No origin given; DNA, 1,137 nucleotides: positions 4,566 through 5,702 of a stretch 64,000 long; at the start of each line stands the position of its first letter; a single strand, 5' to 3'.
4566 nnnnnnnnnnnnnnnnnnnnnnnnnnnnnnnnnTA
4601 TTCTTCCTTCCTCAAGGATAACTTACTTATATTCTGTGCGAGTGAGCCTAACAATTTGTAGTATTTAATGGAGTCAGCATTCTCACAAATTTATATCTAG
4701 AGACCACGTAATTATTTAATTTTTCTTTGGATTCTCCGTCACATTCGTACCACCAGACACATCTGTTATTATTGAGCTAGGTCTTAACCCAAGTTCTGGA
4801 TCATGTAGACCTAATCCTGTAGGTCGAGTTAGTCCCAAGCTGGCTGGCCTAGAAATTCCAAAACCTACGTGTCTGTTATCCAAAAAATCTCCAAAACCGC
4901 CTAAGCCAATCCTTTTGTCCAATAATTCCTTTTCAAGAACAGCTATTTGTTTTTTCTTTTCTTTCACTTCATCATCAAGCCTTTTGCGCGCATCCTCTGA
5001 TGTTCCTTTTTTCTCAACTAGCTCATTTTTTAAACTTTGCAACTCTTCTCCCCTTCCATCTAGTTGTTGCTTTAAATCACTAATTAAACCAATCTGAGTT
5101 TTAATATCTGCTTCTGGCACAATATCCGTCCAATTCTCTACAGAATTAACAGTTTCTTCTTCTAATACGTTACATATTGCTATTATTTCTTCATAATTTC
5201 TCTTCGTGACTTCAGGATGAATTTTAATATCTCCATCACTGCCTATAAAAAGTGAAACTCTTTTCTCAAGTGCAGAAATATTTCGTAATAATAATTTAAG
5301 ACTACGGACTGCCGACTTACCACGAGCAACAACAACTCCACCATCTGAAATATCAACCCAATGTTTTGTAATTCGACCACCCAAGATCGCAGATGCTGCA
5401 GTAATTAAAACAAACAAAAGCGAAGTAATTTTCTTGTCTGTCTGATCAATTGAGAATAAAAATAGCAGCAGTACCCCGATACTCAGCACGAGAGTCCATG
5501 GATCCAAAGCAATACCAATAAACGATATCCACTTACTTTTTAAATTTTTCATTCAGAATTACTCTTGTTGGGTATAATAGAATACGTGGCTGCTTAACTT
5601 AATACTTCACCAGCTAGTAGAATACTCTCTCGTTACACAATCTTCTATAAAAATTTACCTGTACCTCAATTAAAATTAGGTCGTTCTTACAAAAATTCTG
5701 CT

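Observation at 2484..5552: AT-rich two-gene cassette (2-TM coiled-coil protein + P-loop NTPase with Zn-ribbon and wHTH): candidate undescribed defence/abortive-infection module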

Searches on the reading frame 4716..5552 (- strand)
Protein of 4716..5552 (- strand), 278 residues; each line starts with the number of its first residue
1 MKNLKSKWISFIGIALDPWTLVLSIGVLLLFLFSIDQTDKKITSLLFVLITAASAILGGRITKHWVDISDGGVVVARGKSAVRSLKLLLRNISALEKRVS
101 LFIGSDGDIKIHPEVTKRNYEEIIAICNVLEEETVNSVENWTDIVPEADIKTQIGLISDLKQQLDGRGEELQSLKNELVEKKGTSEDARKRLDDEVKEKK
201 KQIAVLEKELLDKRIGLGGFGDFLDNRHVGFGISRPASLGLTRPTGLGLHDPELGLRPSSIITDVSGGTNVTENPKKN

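Call 3: search_protein_families(library=pfam, proteins=[window:4716-5552:-], max_evalue=1)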
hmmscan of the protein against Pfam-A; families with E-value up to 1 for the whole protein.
window:4716-5552:- (278 aa): 11 families
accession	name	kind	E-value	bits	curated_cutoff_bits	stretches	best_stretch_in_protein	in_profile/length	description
PF20651.3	EXOC6_Sec15_N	-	0.0077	16.6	27.2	1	115-186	5-74/170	Exocyst complex component EXOC6/Sec15, N-terminal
PF07926.17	TPR_MLP1_2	-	0.011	16.2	36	1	158-207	67-116/129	TPR/MLP1/MLP2-like protein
PF00038.26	Filament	-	0.018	15.2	40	1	149-213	211-275/313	Intermediate filament protein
PF24627.1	PUMA_CC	-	0.031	14.7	30.1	1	172-210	14-52/74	PUMA coiled-coil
PF20379.3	DUF6674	-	0.071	13.2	28.5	1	149-210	23-82/251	Family of unknown function (DUF6674)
PF16515.11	HIP1_clath_bdg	-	0.077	13.8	28.8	1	149-200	46-97/99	Clathrin-binding domain of Huntingtin-interacting protein 1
PF10186.14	ATG14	-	0.13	11.7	33.2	1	169-215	65-111/347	Vacuolar sorting 38 and autophagy-related subunit 14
PF17195.9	DUF5132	-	0.16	12.5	25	0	150-173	10-33/47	Protein of unknown function (DUF5132)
PF08066.17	PMC2NT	-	0.23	12.5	23.3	1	146-203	11-71/91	PMC2NT (NUC016) domain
PF11727.13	ISG65-75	-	0.37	10.4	25.1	1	121-207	32-116/281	Invariant surface glycoprotein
PF14389.11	Lzipper-MIP1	-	0.45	11.4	32.2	0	157-210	13-67/84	Leucine-zipper of ternary complex factor MIP1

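Call 4: search_protein_families(library=padloc, proteins=[window:4716-5552:-], max_evalue=1)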
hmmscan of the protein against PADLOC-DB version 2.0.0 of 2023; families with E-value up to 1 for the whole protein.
window:4716-5552:- (278 aa): 2 families
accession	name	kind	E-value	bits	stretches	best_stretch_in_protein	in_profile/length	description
PDLC03859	LmuB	-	0.00051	17.4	1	79-209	296-403/611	-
PDLC00519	JetC1|JetC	-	0.0019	14.4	1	118-210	363-450/1097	DUF3584 domain; MukB-like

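Call 5: search_protein_families(library=ncbifam, proteins=[window:4716-5552:-], max_evalue=1)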
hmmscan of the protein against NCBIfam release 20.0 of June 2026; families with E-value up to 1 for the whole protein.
window:4716-5552:- (278 aa): 4 families
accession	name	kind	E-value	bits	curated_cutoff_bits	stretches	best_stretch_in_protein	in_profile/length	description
NF033885.1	conj_TraP_IncI1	equivalog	0.053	13.3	135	1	144-210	71-137/217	conjugal transfer protein TraP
NF004548.0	PRK05892.1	equivalog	0.097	12.6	126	1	179-221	3-44/158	nucleoside diphosphate kinase regulator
NF052320.1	Cbp1_fam_LP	subfamily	0.23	11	90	1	151-210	119-174/286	Cbp1 family collagen-binding glycoprotein adhesin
NF033928.1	alph_xenorhab_A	subfamily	0.54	9.5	125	0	156-210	151-204/339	alpha-xenorhabdolysin family binary toxin subunit A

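Call 8: search_protein_families(library=phrogs, proteins=[window:4716-5552:-], max_evalue=1)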
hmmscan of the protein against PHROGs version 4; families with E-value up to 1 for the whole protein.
window:4716-5552:- (278 aa): 3 families
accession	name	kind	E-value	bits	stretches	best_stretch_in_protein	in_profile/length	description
phrog_77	-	DNA, RNA and nucleotide metabolism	0.21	11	1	141-210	680-786/967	SbcC-like subunit of palindrome specific endonuclease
phrog_37994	-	head and packaging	0.39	11.4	1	66-119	55-112/156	virion structural protein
phrog_1544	-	unknown function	0.44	11.2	0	21-63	131-177/200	-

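Call 9: find_homologous_proteins(query=window:4716-5552:-)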
Query window:4716-5552:- (278 aa): 110 proteins with E <= 0.001 among 3572 candidates.
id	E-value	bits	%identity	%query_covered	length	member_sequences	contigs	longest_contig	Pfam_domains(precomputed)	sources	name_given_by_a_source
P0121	2.0e-174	596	100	100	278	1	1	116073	-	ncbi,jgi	-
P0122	4.9e-87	310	60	97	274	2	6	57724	PF19962.5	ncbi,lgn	ncbi:MAG: hypothetical protein AB2731_11970 [Candidatus Thiodiazotropha sp.]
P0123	6.2e-84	299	67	77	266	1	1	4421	-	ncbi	-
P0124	2.2e-82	294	63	77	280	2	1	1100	-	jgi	jgi:hypothetical protein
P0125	4.9e-82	293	61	85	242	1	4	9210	-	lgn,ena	-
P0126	1.7e-80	288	54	97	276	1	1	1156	-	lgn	-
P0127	2.6e-78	281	65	78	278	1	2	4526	PF05534.19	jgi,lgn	-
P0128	1.0e-77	279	55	85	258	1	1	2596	-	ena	-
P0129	5.4e-77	277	58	92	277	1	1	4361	-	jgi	jgi:DNA repair exonuclease SbcCD ATPase subunit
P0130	3.9e-76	274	62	78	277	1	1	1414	-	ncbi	-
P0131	5.7e-76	273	56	77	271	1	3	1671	PF19962.5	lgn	-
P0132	8.5e-76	273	57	80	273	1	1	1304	-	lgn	-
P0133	9.0e-75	269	53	86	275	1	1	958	-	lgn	-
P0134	1.5e-74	269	60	80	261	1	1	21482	-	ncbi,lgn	-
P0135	2.4e-74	268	57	79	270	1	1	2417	-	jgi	jgi:hypothetical protein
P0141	3.5e-70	254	60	77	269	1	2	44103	-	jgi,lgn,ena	-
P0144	3.6e-68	248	54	79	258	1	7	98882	-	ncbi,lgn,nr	ncbi:MAG TPA: hypothetical protein VFH85_06465 [Gammaproteobacteria bacterium]|nr:hypothetical prote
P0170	3.5e-53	199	44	98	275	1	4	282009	-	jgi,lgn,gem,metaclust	metaclust:\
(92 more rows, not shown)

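Call 20: find_encoding_contigs(protein=P0122, flank=8000, max_places=3)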
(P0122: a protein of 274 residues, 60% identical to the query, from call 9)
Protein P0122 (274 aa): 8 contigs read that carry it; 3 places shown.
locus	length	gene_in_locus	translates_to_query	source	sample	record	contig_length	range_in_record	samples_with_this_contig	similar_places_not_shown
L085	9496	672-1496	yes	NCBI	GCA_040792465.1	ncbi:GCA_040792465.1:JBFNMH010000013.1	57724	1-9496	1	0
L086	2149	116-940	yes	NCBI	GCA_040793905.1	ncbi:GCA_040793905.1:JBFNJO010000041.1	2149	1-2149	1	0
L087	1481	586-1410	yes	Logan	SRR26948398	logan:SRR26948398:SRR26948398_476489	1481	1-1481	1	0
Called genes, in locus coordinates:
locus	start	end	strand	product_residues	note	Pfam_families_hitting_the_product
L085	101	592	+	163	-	PF14317:YcxB (faint)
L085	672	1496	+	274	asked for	PF19962:EAD9 (faint)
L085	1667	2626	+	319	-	PF05598:DUF772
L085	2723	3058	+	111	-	PF13751:DDE_Tnp_1_6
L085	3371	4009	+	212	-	PF13103:TonB_2 (faint), PF07719:TPR_2 (faint), PF13174:TPR_6 (faint)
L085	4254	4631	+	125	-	-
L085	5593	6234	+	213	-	PF04862:DUF642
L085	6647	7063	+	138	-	PF00903:Glyoxalase, PF18029:Glyoxalase_6 (weak)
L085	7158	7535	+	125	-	PF00903:Glyoxalase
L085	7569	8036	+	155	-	-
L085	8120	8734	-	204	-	-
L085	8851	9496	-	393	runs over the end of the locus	PF13609:Porin_4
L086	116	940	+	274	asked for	PF19962:EAD9 (faint)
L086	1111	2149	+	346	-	PF05598:DUF772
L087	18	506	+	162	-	PF14317:YcxB (faint)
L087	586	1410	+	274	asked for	PF19962:EAD9 (faint)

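Call 21: find_encoding_contigs(protein=P0144, flank=6000, max_places=2)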
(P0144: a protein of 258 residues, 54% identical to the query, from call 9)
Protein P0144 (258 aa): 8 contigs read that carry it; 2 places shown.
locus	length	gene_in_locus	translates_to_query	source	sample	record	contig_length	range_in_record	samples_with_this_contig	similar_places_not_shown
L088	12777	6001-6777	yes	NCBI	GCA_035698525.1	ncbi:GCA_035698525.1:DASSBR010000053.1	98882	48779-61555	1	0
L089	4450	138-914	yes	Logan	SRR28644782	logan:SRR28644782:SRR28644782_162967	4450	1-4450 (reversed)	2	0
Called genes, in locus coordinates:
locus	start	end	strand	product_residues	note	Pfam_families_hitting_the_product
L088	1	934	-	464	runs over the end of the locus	PF00089:Trypsin, PF13365:Trypsin_2, PF00595:PDZ, PF13180:PDZ_2, PF17820:PDZ_6, PF00595:PDZ (weak), PF13180:PDZ_2, PF17820:PDZ_6, +1 more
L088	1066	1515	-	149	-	PF00011:HSP20, PF17886:ArsA_HSP20 (weak)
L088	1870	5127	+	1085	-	PF00317:Ribonuc_red_lgN, PF02867:Ribonuc_red_lgC, PF14890:Intein_splicing (weak), PF14528:LAGLIDADG_3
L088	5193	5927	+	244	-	PF12637:TSCPD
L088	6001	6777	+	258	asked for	-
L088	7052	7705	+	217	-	PF27258:NspV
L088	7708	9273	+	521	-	PF13649:Methyltransf_25 (faint)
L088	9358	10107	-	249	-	-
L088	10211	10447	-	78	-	-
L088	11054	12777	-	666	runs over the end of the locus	PF09848:SLFN-g3_helicase, PF13401:AAA_22 (faint)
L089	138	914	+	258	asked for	-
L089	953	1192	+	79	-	-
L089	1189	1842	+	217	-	PF27258:NspV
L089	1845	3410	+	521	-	PF13649:Methyltransf_25 (faint)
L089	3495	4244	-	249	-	-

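Call 22: find_encoding_contigs(protein=P0170, flank=6000, max_places=2)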
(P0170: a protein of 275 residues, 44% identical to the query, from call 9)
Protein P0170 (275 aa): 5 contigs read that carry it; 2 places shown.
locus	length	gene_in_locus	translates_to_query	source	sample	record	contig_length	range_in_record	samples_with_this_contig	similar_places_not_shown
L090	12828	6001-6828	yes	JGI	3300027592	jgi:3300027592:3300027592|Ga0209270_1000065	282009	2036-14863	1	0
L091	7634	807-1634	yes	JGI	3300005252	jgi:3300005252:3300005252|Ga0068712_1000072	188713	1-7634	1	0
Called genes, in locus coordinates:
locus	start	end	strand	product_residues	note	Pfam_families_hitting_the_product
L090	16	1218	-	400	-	-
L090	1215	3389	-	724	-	-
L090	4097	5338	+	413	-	PF00384:Molybdopterin, PF01568:Molydop_binding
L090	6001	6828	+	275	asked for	-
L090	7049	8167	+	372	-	PF03235:GmrSD_N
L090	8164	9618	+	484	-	PF13175:AAA_15, PF13304:AAA_21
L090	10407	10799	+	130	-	PF03449:GreA_GreB_N, PF01272:GreA_GreB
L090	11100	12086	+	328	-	PF11185:DUF2971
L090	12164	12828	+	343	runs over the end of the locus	PF14022:DUF4238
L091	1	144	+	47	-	?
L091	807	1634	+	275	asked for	-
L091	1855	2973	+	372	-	PF03235:GmrSD_N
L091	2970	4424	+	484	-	PF13175:AAA_15, PF13304:AAA_21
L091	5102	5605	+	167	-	PF03449:GreA_GreB_N, PF01272:GreA_GreB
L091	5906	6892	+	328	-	PF11185:DUF2971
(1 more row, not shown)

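Call 23: find_encoding_contigs(protein=P0141, flank=6000, max_places=2)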
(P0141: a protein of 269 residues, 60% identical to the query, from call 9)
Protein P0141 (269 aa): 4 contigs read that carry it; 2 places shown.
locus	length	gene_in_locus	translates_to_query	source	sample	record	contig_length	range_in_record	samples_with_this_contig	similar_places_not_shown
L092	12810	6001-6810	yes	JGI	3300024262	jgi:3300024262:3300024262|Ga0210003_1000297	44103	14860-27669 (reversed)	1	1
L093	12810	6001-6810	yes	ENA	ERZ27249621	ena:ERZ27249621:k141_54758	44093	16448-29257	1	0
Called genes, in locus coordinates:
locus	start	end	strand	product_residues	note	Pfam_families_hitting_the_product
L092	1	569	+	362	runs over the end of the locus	-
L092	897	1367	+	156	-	-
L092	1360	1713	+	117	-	PF08963:DUF1878 (weak)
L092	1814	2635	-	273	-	-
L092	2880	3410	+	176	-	-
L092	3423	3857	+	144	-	-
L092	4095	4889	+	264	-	PF01555:N6_N4_Mtase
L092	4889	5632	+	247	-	PF11463:R-HINP1I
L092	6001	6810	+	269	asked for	-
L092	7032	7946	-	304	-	PF01479:S4 (weak), PF00849:PseudoU_synth_2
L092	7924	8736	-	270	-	PF01790:LGT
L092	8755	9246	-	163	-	PF01252:Peptidase_A8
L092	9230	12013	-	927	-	PF00133:tRNA-synt_1, PF01921:tRNA-synt_1f (faint), PF09334:tRNA-synt_1g, PF13603:tRNA-synt_1_2 (weak), PF08264:Anticodon_1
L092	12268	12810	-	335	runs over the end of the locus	PF10670:DUF4198 (faint), PF13620:CarboxypepD_reg, PF13715:CarbopepD_reg_2 (faint), PF17210:SdrD_B (faint), PF17802:SpaA (faint), PF20598:DUF6795 (faint), PF23193:NOMO_3rd (faint), PF13620:CarboxypepD_reg (weak)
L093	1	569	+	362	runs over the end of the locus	-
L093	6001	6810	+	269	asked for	-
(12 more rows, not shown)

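Call 50: search_solved_structures(query=A3, max_evalue=1)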
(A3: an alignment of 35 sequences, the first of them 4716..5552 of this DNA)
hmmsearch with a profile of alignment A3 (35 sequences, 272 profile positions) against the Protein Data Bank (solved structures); distinct sequences matched with E-value up to 1: 145 (the best 60 are shown).
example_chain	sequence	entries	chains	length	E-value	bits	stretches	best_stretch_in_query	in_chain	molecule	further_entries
8t1i_B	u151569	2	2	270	0.0071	18.9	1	170-243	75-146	Mediator of RNA polymerase II transcription subunit 4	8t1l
9vh5_B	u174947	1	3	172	0.01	18.4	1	163-250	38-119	Hemagglutinin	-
8g2k_B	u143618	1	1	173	0.01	18.4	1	163-250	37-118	Hemagglutinin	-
6aop_B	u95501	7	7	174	0.011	18.3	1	163-253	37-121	Hemagglutinin HA2 chain | Hemagglutinin HA2chain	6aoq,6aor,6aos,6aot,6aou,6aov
6wf0_B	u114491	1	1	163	0.011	18.3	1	163-253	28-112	Hemagglutinin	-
9b7h_a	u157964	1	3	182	0.012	18.2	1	163-250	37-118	Hemagglutinin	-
6nsc_B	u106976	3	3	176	0.012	18.2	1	163-253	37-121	Hemagglutinin HA2 chain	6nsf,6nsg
6bkn_B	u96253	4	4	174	0.012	18.2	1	163-250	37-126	Hemagglutinin | Hemagglutinin HA2 chain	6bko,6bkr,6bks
6bkp_B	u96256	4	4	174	0.012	18.2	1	163-253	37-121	Hemagglutinin | Hemagglutinin HA2 chain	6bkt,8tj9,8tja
7u8l_B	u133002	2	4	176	0.013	18.1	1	163-253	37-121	Hemagglutinin HA2 subunit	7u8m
7u8j_B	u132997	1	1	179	0.013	18.1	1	163-253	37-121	Hemagglutinin HA2 subunit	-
2a3d_A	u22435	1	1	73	0.013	18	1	148-206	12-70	PROTEIN (DE NOVO THREE-HELIX BUNDLE)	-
9b7i_a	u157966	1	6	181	0.013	18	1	163-253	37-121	Hemagglutinin HA2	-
4o5i_B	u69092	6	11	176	0.014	18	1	163-253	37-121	Hemagglutinin HA2 chain | Hemagglutinin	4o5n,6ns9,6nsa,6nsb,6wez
4uo0_B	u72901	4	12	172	0.015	17.9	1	163-244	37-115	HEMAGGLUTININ | H3 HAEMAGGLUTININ HA2 CHAIN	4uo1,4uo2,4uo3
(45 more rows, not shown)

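Call 58: predict_structure(alignment_id=A3)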
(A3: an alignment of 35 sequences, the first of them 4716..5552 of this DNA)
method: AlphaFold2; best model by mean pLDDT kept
length: 278 residues; sequences in the alignment: 35
mean_pLDDT: 79.9   pTM: 0.54
mean pLDDT of the five models: 79.9, 75.5, 74.7, 74.4, 74.0
residues with pLDDT >= 90: 134; 70-90: 77; 50-70: 14; < 50: 53
segments of 3 or more residues with pLDDT < 50: 219-251, 253-270
pLDDT, mean of each block of 10 residues (from residue 1): 80 93 96 96 96 95 87 85 90 91 86 92 94 89 76 84 94 95 92 96 94 72 42 40 37 43 44 52
secondary structure, 60 per line:
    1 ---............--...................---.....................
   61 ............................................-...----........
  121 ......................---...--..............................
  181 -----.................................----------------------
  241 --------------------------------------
elements in order: H4-15 H18-36 H40-104 H113-142 H151-180 H186-218

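Call 62: fold_search(model_id=the predicted structure, library=pdb)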
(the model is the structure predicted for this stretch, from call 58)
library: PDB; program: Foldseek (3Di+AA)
matches with E <= 10: 107; with E <= 0.001: 0
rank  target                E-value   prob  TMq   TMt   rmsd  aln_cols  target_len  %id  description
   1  6r1j_J                5.1e-01  0.38  0.20  0.20  28.1       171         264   18  Structure of the soluble AhlC triple head mutant of the tripartite alpha-pore forming toxin, AHL, from Aeromonas hydro (released 2019-07-10)
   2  6h2e_P                8.6e-01  0.57  0.22  0.24  29.2       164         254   18  Structure of the soluble AhlC of the tripartite alpha-pore forming toxin, AHL, from Aeromonas hydrophila. (released 2019-07-10)
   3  8abq_B                9.1e-01  0.77  0.27  0.34  28.5       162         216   15  Structure of the SNX1-SNX5 complex, Pt derivative (released 2023-06-21)
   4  9g2r_A                1.4e+00  0.41  0.23  0.27  25.7       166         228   15  Endophilin B1 dimers bound to nanodiscs (released 2024-08-07)
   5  6r1j_D                1.4e+00  0.41  0.22  0.24  28.0       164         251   18  Structure of the soluble AhlC triple head mutant of the tripartite alpha-pore forming toxin, AHL, from Aeromonas hydro (released 2019-07-10)
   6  6b85_A                1.4e+00  0.25  0.27  0.32  13.5       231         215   12  Crystal structure of transmembrane protein TMHC4_R (released 2018-03-14)
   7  9vub_C                1.6e+00  0.47  0.26  0.21  11.6       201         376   10  channel C complex with 3 (released 2026-03-11)
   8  8afz_A                1.7e+00  0.44  0.27  0.20  36.0       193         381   15  Architecture of the ESCPE-1 membrane coat (released 2023-06-21)
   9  8a1g_A                2.1e+00  0.47  0.27  0.33  29.4       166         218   15  Structure of the SNX1-SNX5 complex (released 2023-06-14)
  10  2elb                  2.2e+00  0.25  0.23  0.19  26.7       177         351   12  Crystal Structure of the BAR-PH domain of human APPL1 (released 2007-05-29)
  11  6m6z_A                2.3e+00  0.28  0.27  0.35  28.5       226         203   12  A de novo designed transmembrane nanopore, TMH4C4 (released 2020-06-24)
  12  8abq_A                2.4e+00  0.44  0.26  0.33  28.4       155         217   15  Structure of the SNX1-SNX5 complex, Pt derivative (released 2023-06-21)
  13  6h7w_M                2.4e+00  0.35  0.25  0.31  29.5       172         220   13  Model of retromer-Vps5 complex assembled on membrane. (released 2018-09-26)
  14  1x04                  2.4e+00  0.28  0.24  0.32  26.0       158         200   15  Crystal structure of endophilin BAR domain (mutant) (released 2006-05-02)
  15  8th8_C                2.4e+00  0.13  0.23  0.14  36.5       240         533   15  Linker domain of Nexin-dynein regulatory complex from Tetrahymena thermophila (released 2023-09-20)
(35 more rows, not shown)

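Call 63: find_related_loci(query=A3, collection=metagenome_contigs, flank=8000)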
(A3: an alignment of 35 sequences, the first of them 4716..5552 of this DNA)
Query A3 (278 aa) in metagenome_contigs; peptide patterns used: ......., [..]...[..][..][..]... (x = any residue, [..] = any of these).
272 stretches matched a pattern; 61 encode a relative of the query (tblastn E <= 1e-3); 61 distinct loci.
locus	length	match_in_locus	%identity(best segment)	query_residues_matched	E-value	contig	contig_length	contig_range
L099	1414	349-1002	62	1-218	4e-85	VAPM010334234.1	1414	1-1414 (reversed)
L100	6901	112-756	56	1-215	2e-78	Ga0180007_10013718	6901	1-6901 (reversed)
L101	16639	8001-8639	60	1-213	9e-77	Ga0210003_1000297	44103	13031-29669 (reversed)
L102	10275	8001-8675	52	1-223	1e-69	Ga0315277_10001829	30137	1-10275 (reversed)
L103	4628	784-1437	53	4-221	1e-69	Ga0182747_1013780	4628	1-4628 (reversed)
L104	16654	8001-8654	53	4-221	2e-69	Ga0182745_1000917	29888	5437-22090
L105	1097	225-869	49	1-213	6e-67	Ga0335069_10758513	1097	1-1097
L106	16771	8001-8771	44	1-272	2e-60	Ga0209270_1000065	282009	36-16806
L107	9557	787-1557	44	1-272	2e-60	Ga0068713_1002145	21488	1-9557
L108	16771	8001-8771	44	1-272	2e-60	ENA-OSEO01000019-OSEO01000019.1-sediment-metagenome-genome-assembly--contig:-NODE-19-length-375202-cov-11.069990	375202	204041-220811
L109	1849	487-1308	39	1-268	9e-60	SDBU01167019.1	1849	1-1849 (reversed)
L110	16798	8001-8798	37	1-252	4e-52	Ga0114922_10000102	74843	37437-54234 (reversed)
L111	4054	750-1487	37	1-251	2e-50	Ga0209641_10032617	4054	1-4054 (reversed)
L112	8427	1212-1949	37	1-251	2e-50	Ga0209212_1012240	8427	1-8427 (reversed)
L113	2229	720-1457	37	1-251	6e-51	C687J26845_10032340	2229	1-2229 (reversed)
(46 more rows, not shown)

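Call 64: find_related_loci(query=A3, collection=viral_contigs, flank=8000)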
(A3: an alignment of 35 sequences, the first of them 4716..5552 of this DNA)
Query A3 (278 aa) in viral_contigs; peptide patterns used: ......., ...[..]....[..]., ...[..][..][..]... (x = any residue, [..] = any of these).
84 stretches matched a pattern; 6 encode a relative of the query (tblastn E <= 1e-3); 6 distinct loci.
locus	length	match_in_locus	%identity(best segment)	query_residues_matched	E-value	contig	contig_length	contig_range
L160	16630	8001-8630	45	1-210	2e-53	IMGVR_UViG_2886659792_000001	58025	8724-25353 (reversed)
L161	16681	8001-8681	33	8-225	1e-33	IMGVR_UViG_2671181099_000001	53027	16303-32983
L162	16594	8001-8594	34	7-194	1e-32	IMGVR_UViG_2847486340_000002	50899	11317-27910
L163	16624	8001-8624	31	4-210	3e-32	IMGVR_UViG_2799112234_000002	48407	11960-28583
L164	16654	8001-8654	33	7-217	2e-30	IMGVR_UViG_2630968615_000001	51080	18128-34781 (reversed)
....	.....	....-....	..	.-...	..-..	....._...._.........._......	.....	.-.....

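Call 80: search_protein_families(library=pfam, alignment_id=A3, max_evalue=0.05)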
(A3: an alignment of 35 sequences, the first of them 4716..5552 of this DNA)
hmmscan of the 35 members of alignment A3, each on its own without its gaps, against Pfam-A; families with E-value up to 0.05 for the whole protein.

A. member 1, window:4716-5552:- (278 aa): 4 families
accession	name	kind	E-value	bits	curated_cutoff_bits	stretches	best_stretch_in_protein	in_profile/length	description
PF20651.3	EXOC6_Sec15_N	-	0.0077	16.6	27.2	1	115-186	5-74/170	Exocyst complex component EXOC6/Sec15, N-terminal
PF07926.17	TPR_MLP1_2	-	0.011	16.2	36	1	158-207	67-116/129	TPR/MLP1/MLP2-like protein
PF00038.26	Filament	-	0.018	15.2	40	1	149-213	211-275/313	Intermediate filament protein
PF24627.1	PUMA_CC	-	0.031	14.7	30.1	0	172-210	14-52/74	PUMA coiled-coil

B. families by the number of members that match (of 35 scanned): 72 families (the first 25 are shown)
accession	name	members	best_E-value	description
PF07926.17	TPR_MLP1_2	5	0.0085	TPR/MLP1/MLP2-like protein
PF16515.11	HIP1_clath_bdg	4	0.0012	Clathrin-binding domain of Huntingtin-interacting protein 1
PF00038.26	Filament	4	0.0027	Intermediate filament protein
PF19962.4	EAD9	3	1.9e-05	Effector-associated domain 9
PF20492.3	ERM_helical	3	0.0013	Ezrin/radixin/moesin, alpha-helical domain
PF09787.14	Golgin_A5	3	0.0024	Golgin subfamily A member 5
PF14362.11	DUF4407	3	0.011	Domain of unknown function (DUF4407)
PF06785.16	UPF0242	2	0.00034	Uncharacterised protein family (UPF0242) N-terminus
PF12761.13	End3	2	0.0041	Actin cytoskeleton-regulatory complex protein END3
PF09723.15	Zn_ribbon_8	2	0.011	Zinc ribbon domain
PF17192.9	MukF_M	2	0.026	MukF middle domain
PF07851.19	TMEM120A-B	2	0.034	TMEM120A/B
PF13166.12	AAA_13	2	0.035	AAA domain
PF14770.11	TMEM18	2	0.038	Transmembrane protein 18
PF05534.18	HicB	1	2e-06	HicB family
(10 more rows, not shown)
